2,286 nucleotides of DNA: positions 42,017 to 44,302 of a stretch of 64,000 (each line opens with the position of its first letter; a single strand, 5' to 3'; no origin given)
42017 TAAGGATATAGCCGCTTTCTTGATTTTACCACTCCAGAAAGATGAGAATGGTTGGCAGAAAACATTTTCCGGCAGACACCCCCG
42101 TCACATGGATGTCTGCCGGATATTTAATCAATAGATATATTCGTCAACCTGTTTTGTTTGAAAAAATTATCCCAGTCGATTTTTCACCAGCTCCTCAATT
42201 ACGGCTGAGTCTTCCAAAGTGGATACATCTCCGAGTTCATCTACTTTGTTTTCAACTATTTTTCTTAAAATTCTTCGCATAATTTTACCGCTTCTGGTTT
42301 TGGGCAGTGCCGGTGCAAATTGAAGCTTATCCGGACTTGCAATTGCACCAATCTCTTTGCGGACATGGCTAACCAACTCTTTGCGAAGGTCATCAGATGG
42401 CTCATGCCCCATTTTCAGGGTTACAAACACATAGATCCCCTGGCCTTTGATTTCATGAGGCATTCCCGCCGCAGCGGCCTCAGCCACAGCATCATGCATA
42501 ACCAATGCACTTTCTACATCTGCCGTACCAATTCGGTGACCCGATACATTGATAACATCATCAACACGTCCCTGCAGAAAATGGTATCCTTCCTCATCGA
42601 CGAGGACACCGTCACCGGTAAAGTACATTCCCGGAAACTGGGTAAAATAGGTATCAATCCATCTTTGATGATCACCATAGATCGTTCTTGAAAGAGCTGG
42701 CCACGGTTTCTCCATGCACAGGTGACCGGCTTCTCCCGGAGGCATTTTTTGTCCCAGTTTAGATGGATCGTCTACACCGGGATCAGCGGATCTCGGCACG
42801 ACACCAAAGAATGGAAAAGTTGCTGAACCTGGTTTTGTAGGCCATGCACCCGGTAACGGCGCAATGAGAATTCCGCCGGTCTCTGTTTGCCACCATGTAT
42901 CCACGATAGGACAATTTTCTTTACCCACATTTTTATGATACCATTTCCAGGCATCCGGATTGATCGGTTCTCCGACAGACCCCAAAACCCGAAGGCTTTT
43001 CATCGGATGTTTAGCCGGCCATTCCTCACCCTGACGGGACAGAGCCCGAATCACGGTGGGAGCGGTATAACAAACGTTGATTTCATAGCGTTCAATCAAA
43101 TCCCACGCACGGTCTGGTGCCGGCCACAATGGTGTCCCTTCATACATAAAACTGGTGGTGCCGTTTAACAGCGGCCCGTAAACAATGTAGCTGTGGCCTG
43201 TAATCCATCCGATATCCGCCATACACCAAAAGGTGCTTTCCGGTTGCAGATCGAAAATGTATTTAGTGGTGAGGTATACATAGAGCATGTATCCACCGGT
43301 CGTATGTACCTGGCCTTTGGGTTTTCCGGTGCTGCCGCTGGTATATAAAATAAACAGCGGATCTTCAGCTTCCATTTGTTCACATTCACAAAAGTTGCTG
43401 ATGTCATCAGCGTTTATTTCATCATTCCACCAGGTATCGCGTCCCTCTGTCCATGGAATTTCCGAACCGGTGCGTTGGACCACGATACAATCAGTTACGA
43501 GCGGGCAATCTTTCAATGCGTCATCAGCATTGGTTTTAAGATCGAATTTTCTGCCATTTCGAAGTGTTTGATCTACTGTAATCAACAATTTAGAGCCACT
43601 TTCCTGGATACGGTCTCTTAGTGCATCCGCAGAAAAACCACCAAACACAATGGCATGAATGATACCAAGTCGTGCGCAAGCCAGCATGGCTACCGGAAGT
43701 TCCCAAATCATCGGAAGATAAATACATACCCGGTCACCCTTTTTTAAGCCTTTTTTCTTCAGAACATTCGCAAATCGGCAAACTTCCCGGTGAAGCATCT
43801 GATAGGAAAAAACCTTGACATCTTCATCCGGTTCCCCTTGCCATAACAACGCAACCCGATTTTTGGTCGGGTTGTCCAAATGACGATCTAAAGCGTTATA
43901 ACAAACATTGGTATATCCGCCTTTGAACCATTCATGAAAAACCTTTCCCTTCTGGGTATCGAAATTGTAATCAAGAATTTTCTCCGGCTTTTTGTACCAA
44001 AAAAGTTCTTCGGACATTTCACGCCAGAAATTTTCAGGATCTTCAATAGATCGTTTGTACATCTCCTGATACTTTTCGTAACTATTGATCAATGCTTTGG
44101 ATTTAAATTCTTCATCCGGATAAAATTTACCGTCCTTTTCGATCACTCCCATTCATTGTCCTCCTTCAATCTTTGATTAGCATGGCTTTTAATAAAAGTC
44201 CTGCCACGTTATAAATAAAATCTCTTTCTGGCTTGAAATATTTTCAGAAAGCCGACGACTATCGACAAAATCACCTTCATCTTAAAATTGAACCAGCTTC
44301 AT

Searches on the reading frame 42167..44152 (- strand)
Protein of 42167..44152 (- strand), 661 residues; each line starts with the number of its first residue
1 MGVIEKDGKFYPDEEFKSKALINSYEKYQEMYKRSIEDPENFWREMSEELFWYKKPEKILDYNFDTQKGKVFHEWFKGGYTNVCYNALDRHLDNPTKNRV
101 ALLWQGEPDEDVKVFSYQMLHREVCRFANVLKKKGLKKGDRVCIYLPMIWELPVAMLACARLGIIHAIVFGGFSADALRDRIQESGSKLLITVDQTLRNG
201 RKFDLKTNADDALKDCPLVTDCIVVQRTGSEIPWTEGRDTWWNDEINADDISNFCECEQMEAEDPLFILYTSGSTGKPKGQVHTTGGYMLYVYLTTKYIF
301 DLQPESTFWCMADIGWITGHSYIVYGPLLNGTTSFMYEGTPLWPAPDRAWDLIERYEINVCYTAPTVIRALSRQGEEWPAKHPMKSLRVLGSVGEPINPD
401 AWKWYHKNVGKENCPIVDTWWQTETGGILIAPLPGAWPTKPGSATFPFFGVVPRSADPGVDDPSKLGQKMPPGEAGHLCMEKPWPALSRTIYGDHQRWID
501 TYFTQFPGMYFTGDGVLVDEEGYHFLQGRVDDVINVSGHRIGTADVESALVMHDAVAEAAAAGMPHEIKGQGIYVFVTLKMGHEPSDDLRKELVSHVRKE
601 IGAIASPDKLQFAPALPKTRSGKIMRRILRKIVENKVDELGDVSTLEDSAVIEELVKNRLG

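Call 55: search_protein_families(library=pfam, proteins=[window:42167-44152:-], max_evalue=0.00001)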
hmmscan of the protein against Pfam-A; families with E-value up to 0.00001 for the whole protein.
window:42167-44152:- (661 aa): 3 families
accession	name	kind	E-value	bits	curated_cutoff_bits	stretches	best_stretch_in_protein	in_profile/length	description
PF00501.34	AMP-binding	-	6.4e-79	265.9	29.9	1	96-484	8-378/384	AMP-binding enzyme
PF13193.12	AMP-binding_C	-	3.6e-26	92.3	24.5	1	546-623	2-76/76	AMP-binding enzyme C-terminal domain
PF16177.11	ACAS_N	-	5.7e-21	74.5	27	1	28-87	1-55/55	Acetyl-coenzyme A synthetase N-terminus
